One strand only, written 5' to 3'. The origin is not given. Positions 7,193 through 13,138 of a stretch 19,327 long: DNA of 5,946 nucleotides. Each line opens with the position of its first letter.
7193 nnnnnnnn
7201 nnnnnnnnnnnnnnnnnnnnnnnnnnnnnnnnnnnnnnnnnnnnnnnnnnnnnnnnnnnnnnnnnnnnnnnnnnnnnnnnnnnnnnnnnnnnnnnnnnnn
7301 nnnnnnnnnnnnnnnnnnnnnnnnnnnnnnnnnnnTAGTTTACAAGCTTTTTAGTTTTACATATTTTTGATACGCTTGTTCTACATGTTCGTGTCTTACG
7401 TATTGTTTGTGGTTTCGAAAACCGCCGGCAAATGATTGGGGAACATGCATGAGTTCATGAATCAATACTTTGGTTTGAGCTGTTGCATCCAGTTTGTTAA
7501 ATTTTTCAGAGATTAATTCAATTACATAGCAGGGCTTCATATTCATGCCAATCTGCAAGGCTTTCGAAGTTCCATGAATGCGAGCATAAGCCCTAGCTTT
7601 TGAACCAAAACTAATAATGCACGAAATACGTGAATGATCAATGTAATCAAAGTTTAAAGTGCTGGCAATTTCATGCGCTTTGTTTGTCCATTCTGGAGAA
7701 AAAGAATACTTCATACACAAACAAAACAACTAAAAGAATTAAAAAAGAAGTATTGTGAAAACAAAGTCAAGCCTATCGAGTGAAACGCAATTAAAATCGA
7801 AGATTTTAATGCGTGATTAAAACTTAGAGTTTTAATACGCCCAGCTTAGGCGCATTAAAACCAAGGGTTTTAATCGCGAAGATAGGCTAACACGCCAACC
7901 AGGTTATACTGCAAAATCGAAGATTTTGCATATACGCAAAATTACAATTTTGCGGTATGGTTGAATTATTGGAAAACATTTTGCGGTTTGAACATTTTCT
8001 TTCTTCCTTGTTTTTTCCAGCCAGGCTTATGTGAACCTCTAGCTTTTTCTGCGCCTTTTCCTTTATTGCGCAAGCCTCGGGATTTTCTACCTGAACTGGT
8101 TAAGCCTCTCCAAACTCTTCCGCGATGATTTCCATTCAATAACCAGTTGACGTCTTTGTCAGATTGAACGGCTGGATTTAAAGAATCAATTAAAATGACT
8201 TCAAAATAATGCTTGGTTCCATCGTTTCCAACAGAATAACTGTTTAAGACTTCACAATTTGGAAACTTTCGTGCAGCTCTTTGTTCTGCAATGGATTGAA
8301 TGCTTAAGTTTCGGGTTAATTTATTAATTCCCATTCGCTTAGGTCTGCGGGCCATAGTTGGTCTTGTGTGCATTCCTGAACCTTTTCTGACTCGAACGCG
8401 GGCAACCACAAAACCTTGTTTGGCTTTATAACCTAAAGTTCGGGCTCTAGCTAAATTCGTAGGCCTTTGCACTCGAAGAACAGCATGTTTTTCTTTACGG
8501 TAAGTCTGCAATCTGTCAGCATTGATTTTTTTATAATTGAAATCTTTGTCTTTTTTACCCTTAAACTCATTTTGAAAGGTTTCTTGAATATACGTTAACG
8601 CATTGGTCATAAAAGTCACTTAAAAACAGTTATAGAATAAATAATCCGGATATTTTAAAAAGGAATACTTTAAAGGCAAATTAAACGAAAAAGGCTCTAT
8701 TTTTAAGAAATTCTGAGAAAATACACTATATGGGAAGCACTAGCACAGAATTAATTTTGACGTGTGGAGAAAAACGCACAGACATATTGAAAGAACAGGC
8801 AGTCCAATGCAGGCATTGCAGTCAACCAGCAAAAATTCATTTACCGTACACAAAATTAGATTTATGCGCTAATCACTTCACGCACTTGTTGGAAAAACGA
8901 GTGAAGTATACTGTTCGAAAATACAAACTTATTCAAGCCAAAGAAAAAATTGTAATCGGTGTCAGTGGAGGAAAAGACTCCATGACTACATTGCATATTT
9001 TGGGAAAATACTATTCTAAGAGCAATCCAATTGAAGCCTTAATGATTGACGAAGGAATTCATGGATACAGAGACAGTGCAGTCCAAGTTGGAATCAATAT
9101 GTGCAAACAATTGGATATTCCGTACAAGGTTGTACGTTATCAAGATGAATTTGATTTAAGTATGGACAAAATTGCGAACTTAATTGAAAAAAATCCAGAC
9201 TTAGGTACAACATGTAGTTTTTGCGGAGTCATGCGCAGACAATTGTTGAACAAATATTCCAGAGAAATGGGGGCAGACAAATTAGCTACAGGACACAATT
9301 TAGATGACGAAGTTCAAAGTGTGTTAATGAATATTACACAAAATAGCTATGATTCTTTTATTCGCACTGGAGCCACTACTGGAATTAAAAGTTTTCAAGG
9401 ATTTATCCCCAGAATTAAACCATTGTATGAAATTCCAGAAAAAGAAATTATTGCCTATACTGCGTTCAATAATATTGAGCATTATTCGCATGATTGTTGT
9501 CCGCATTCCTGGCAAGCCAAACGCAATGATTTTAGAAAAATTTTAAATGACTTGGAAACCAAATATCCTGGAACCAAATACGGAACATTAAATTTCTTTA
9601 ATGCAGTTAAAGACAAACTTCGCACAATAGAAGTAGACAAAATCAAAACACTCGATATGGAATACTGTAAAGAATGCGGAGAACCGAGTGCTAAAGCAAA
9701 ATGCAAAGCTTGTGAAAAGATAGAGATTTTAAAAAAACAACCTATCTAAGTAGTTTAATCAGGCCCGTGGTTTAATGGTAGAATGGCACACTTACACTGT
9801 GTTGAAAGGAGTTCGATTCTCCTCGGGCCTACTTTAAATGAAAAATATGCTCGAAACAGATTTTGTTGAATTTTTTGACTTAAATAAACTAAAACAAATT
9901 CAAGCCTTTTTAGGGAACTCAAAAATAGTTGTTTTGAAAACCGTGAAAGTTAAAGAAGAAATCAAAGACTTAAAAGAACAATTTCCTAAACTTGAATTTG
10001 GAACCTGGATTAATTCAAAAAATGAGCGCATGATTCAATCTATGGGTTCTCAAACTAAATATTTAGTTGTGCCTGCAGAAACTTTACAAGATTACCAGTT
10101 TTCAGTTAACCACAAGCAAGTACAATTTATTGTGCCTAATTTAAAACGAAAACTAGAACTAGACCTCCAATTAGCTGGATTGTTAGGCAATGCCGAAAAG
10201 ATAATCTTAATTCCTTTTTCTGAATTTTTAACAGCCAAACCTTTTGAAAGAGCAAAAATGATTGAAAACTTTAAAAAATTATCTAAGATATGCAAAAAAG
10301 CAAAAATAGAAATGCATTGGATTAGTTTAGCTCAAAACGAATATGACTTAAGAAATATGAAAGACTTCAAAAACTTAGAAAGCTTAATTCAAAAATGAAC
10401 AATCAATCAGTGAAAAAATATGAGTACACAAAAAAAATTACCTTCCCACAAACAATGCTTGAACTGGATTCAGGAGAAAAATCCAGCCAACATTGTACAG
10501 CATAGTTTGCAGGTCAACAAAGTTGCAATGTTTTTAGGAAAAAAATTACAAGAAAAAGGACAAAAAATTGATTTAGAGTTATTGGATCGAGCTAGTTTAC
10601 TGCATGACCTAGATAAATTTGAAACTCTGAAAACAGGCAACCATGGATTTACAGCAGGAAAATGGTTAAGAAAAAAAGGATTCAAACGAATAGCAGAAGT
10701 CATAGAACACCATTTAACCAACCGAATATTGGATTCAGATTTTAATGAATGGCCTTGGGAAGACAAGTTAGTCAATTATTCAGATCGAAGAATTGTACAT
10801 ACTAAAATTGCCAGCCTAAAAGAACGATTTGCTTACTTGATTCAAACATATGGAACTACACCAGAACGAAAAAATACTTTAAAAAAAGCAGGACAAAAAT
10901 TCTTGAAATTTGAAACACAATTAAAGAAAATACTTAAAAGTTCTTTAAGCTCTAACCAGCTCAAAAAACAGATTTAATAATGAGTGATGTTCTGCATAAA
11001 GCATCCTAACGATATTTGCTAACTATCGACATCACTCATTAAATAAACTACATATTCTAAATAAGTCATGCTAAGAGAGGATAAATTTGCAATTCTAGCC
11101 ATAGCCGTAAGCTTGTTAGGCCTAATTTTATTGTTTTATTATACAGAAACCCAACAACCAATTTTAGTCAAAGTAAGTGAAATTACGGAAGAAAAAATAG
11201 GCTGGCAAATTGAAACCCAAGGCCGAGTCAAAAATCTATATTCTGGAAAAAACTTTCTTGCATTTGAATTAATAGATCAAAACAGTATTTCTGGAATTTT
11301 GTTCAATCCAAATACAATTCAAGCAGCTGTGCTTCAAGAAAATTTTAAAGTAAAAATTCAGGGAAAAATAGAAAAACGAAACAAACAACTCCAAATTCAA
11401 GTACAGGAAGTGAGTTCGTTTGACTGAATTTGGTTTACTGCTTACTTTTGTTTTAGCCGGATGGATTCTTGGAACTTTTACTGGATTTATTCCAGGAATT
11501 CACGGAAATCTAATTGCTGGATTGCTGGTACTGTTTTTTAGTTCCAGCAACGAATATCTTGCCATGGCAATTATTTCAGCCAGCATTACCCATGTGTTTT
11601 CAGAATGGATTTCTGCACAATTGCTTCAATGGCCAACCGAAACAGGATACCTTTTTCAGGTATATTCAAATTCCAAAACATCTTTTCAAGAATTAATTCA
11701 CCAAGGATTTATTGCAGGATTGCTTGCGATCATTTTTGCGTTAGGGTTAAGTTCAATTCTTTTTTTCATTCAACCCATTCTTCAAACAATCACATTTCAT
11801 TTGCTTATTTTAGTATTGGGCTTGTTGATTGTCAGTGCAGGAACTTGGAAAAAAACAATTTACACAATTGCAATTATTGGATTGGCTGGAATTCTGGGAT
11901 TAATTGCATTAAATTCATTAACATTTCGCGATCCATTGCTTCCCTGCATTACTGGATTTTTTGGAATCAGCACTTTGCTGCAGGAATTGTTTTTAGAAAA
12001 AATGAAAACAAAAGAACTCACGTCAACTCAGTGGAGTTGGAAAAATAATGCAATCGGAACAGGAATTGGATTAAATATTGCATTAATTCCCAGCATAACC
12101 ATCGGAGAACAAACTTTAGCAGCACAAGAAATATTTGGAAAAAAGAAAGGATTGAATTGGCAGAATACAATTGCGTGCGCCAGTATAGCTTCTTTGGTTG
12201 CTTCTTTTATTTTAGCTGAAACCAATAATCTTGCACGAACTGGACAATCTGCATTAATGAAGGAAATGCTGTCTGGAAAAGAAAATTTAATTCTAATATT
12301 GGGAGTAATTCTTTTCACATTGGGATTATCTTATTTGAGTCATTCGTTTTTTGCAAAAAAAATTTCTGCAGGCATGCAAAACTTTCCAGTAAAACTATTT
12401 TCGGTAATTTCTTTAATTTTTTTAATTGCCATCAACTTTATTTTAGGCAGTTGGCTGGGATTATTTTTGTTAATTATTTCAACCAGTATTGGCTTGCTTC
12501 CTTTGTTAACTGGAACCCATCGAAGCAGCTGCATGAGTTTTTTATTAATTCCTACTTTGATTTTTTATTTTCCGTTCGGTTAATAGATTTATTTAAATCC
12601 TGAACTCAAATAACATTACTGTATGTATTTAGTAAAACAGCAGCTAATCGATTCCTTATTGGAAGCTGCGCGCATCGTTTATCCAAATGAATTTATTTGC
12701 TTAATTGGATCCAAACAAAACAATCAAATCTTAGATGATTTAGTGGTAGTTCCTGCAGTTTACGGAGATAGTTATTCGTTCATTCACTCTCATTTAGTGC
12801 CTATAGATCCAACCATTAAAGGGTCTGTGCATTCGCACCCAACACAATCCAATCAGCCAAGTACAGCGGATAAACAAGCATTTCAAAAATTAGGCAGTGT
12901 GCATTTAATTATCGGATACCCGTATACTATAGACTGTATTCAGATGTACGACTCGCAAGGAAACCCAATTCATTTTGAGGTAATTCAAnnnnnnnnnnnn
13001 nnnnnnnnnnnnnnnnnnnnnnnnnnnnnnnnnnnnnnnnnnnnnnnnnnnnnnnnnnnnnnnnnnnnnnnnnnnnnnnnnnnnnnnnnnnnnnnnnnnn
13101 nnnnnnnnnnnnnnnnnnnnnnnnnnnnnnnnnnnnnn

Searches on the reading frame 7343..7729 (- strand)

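Call 49: search_protein_families(library=pfam, proteins=[window:7343-7729:-], max_evalue=0.001)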
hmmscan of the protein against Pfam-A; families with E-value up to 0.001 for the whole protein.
window:7343-7729:- (129 aa): 1 family
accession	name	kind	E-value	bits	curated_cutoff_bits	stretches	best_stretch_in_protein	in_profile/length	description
PF18894.6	PhageMetallopep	-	4.6e-16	59.5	23.7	1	11-108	6-111/134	Putative phage metallopeptidase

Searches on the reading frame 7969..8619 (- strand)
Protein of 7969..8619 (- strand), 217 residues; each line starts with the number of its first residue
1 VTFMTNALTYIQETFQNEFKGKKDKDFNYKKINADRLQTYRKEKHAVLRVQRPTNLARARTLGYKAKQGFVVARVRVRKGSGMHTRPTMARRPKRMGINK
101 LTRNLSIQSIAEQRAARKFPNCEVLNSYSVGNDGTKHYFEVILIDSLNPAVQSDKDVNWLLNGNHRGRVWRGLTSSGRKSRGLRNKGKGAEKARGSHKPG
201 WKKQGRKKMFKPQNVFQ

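Call 49: search_protein_families(library=pfam, proteins=[window:7969-8619:-], max_evalue=0.001)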
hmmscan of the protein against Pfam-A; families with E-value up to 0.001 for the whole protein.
window:7969-8619:- (217 aa): 1 family
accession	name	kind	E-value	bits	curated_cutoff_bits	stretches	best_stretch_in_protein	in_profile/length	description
PF00827.22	Ribosomal_L15e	-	7e-66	222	27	1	22-198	11-189/191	Ribosomal L15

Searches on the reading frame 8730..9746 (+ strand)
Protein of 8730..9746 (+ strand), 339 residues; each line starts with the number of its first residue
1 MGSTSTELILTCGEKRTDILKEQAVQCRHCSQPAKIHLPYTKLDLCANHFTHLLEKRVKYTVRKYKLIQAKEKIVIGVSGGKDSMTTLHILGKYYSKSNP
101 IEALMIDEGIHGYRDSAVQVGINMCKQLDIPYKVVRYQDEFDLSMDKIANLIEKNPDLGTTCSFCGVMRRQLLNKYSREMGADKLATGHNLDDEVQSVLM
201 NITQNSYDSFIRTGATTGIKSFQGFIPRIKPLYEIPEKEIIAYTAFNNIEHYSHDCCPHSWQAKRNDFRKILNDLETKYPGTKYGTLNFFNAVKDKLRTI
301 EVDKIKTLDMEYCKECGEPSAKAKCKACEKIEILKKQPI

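Call 49: search_protein_families(library=pfam, proteins=[window:8730-9746:+], max_evalue=0.001)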
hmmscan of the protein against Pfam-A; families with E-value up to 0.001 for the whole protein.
window:8730-9746:+ (339 aa): 5 families
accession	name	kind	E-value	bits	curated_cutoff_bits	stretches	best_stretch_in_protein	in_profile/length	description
PF01171.26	ATP_bind_3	-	6.9e-17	62.2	27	1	73-270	1-181/182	PP-loop family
PF03054.22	tRNA_Me_trans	-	1.2e-06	28.8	20.6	1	73-192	2-129/202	tRNA methyl transferase HUP domain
PF22082.2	TtuA_LIM_N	-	9e-06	26.1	27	1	26-50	1-25/26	2-thiouridine synthetase TtuA, N-terminal LIM domain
PF02540.23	NAD_synthase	-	0.00025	20.7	21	1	62-189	9-129/242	NAD synthase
PF01507.26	PAPS_reduct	-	0.00058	20.3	22.5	0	74-250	2-155/175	Phosphoadenosine phosphosulfate reductase domain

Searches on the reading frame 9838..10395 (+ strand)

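Call 49: search_protein_families(library=pfam, proteins=[window:9838-10395:+], max_evalue=0.001)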
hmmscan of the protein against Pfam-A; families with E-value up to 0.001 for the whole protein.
window:9838-10395:+ (186 aa): 1 family
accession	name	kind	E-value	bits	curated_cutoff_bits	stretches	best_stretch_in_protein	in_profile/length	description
PF01876.22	RNase_P_p30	-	0.00097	19.1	35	0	109-183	127-199/214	RNase P subunit p30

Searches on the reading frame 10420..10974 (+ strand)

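Call 49: search_protein_families(library=pfam, proteins=[window:10420-10974:+], max_evalue=0.001)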
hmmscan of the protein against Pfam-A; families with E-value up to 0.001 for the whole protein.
window:10420-10974:+ (185 aa): 1 family
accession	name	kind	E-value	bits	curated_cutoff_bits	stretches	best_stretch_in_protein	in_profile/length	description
PF01966.28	HD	-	8.6e-07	29.7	22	1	26-103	2-90/116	HD domain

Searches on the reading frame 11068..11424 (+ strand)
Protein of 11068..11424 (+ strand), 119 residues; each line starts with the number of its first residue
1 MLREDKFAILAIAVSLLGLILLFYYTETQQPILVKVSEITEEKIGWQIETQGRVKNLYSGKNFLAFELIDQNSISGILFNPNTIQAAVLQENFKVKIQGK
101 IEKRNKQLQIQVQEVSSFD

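Call 8: search_protein_families(library=pfam, proteins=[window:11068-11424:+], max_evalue=0.01)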
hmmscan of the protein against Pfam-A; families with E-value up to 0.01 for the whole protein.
window:11068-11424:+ (119 aa): 1 family
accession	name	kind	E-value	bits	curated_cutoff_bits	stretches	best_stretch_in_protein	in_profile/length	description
PF01336.31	tRNA_anti-codon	-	9.2e-07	29.2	27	1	51-115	4-72/75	OB-fold nucleic acid binding domain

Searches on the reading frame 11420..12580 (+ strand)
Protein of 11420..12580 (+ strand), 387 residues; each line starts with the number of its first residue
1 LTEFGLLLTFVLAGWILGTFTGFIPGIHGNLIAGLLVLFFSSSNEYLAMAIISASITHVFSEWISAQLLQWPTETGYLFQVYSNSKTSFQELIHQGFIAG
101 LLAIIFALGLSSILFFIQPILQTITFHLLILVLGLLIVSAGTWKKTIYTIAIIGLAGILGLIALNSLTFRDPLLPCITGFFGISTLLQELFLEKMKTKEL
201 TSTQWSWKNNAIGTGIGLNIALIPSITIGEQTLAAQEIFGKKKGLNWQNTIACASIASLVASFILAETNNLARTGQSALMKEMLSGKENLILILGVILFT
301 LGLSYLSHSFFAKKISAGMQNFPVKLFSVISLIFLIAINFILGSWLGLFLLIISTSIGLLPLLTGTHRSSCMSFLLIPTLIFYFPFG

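Call 8: search_protein_families(library=pfam, proteins=[window:11420-12580:+], max_evalue=0.01)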
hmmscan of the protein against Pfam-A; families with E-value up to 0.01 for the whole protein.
window:11420-12580:+ (387 aa): 1 family
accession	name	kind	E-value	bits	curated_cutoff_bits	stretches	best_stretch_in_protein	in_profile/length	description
PF01970.21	TctA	-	2.9e-16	59.6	28.9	1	8-372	1-422/423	Tripartite tricarboxylate transporter TctA family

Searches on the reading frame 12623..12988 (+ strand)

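Call 8: search_protein_families(library=pfam, proteins=[window:12623-12988:+], max_evalue=0.01)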
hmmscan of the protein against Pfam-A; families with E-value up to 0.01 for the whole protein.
window:12623-12988:+ (122 aa): 1 family
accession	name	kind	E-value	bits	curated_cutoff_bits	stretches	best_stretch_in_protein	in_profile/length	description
PF14464.11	Prok-JAB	-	8.1e-10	39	25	1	6-99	2-102/114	Prokaryotic homologs of the JAB domain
